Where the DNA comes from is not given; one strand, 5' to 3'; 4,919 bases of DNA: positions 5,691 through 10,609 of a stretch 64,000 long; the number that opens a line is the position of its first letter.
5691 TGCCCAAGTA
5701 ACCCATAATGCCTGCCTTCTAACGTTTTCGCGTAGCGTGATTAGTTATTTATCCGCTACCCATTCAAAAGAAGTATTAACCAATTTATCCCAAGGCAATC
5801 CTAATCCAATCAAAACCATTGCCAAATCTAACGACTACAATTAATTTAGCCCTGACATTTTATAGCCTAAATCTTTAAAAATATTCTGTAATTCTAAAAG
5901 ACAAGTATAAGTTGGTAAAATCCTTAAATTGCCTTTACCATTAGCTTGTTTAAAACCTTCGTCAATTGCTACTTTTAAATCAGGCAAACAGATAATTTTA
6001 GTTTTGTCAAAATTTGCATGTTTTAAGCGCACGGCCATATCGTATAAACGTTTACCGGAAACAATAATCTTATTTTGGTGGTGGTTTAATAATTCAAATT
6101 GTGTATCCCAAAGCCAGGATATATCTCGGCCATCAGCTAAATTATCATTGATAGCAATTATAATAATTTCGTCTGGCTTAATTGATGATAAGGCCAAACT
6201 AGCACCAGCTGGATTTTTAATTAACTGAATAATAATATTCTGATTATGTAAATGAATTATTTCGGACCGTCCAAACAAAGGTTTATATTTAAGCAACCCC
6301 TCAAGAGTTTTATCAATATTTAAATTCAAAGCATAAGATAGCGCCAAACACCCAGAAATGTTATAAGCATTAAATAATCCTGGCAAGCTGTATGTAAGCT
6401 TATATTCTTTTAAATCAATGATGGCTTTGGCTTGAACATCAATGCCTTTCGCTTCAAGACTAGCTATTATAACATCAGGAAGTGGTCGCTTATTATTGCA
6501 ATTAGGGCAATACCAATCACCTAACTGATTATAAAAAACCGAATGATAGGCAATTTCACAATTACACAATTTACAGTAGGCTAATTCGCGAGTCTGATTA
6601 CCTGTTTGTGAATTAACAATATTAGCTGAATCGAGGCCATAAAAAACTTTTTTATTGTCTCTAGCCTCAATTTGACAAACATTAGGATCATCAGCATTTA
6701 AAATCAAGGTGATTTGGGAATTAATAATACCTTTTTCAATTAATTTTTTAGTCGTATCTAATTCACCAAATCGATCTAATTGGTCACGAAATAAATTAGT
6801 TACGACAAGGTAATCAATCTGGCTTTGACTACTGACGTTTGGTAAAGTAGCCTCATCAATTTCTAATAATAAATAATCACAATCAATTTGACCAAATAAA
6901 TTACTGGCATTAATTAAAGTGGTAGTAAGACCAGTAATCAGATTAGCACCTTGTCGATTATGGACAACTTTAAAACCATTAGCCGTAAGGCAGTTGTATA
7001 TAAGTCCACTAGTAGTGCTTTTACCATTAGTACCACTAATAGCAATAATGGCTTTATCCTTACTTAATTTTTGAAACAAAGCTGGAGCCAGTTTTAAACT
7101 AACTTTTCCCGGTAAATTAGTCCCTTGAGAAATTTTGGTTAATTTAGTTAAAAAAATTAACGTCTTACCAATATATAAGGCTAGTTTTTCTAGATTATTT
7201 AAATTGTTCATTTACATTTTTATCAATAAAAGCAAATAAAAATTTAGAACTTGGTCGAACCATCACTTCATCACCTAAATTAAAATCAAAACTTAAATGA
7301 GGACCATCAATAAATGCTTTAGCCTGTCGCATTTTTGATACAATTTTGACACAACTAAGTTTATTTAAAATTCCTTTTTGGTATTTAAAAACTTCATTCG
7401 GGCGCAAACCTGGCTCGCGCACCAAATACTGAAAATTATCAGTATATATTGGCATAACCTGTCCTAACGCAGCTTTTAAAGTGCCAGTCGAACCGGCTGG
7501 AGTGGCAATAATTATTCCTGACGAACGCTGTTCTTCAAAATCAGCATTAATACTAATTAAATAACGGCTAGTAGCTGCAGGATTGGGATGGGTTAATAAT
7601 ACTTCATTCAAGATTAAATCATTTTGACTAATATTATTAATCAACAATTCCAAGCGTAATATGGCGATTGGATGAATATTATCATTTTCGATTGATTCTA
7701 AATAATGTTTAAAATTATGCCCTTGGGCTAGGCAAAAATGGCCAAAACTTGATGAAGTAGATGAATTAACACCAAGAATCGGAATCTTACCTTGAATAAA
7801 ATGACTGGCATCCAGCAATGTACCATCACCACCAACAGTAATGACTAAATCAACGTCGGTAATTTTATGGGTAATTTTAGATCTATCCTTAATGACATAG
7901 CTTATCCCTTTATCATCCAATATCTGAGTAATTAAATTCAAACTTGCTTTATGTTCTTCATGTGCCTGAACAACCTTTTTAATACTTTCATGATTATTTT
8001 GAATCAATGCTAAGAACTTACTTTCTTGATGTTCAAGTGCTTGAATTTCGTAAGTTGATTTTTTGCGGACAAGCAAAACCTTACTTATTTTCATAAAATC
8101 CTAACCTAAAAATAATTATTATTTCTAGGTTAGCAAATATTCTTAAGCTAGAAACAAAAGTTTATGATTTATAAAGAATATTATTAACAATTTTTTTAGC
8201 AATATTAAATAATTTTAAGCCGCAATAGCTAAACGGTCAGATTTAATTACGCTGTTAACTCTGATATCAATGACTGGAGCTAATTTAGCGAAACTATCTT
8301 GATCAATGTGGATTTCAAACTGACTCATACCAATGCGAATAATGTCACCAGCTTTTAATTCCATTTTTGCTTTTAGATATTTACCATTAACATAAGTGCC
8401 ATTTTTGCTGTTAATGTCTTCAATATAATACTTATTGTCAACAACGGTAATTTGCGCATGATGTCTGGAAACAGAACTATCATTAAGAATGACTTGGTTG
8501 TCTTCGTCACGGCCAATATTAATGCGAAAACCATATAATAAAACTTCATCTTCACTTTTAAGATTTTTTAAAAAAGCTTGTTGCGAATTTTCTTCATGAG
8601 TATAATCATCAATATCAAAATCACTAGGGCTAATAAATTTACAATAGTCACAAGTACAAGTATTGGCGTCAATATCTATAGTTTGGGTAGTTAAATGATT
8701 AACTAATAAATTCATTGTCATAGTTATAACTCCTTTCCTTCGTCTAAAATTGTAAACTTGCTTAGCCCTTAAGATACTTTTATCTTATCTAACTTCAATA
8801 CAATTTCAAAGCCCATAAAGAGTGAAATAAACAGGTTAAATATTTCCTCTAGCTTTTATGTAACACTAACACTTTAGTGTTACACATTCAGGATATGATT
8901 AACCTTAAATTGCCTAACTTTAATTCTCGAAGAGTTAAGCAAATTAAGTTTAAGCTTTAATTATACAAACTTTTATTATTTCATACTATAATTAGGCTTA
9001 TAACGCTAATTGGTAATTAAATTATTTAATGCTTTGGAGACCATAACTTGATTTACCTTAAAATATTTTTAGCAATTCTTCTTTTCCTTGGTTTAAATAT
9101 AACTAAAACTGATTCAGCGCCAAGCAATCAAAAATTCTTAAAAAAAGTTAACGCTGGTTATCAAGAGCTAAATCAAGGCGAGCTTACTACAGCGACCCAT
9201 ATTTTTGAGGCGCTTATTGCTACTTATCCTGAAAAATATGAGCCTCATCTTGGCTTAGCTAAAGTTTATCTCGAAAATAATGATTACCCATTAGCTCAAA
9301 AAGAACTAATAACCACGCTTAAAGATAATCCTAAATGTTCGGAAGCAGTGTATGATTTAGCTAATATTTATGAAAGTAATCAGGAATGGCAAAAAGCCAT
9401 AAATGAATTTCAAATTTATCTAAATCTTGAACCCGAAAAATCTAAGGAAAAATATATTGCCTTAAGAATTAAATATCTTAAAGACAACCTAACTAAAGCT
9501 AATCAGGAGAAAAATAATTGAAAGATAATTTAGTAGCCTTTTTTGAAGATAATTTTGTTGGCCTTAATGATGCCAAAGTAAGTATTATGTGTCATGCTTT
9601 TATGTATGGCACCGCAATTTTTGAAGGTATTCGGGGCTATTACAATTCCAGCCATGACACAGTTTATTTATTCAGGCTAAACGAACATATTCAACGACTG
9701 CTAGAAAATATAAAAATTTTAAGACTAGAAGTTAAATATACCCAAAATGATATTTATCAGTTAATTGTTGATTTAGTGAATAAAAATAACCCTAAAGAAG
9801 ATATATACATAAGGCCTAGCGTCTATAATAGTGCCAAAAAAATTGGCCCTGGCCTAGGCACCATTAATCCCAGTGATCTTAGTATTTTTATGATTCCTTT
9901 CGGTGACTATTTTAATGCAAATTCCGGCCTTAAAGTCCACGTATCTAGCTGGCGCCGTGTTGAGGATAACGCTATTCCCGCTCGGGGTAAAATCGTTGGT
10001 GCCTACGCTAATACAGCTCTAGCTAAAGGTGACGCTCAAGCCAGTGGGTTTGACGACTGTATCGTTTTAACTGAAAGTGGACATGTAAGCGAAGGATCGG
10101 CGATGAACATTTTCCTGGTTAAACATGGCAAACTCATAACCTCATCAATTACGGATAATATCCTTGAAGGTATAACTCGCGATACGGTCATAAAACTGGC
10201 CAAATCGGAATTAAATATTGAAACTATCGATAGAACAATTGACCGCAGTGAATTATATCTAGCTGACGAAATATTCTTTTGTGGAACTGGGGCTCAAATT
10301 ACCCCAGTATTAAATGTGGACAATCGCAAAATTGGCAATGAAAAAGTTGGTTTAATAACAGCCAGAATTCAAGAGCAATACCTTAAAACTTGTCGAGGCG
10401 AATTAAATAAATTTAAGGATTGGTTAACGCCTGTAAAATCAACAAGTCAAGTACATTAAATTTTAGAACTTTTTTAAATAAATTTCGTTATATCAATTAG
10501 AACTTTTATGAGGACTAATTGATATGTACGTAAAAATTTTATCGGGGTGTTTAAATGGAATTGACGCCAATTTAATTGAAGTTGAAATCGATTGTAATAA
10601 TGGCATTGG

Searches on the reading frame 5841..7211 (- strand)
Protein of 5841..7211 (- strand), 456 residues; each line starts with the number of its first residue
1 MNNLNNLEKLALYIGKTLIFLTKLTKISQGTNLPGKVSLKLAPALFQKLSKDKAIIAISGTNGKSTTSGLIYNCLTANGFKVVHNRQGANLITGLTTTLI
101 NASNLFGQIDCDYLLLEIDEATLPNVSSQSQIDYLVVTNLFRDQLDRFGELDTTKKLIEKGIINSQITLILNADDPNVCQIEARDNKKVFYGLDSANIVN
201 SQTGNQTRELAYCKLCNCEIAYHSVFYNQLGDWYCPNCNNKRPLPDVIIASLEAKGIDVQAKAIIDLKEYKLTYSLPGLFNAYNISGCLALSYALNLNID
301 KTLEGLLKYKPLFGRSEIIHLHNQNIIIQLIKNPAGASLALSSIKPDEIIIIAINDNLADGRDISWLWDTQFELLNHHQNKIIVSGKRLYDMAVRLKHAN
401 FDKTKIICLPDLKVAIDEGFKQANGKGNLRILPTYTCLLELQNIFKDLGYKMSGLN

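Call 71: search_protein_families(library=pfam, proteins=[window:5841-7211:-], max_evalue=0.00001)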
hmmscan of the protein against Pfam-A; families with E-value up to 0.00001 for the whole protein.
window:5841-7211:- (456 aa): 2 families
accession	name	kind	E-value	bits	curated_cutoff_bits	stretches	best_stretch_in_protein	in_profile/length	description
PF08353.15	MurT_C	-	3.5e-30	104.7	25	1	330-438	1-110/110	MurT ligase C-terminal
PF08245.18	Mur_ligase_M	-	9.1e-15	55.6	24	1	58-206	1-161/200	Mur ligase middle domain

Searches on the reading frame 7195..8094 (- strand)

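Call 71: search_protein_families(library=pfam, proteins=[window:7195-8094:-], max_evalue=0.00001)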
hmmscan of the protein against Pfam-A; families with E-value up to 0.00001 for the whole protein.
window:7195-8094:- (299 aa): 1 family
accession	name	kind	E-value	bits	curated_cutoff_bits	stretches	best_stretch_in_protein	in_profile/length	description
PF01513.26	NAD_kinase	-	7.3e-12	46.2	25.5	1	56-137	59-127/130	ATP-NAD kinase N-terminal domain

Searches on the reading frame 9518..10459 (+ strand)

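Call 71: search_protein_families(library=pfam, proteins=[window:9518-10459:+], max_evalue=0.00001)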
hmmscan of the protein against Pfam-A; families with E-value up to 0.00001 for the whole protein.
window:9518-10459:+ (313 aa): 1 family
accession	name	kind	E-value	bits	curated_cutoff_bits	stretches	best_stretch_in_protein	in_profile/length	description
PF01063.24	Aminotran_4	-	4.5e-44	151.4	28.5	1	34-266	2-222/223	Amino-transferase class IV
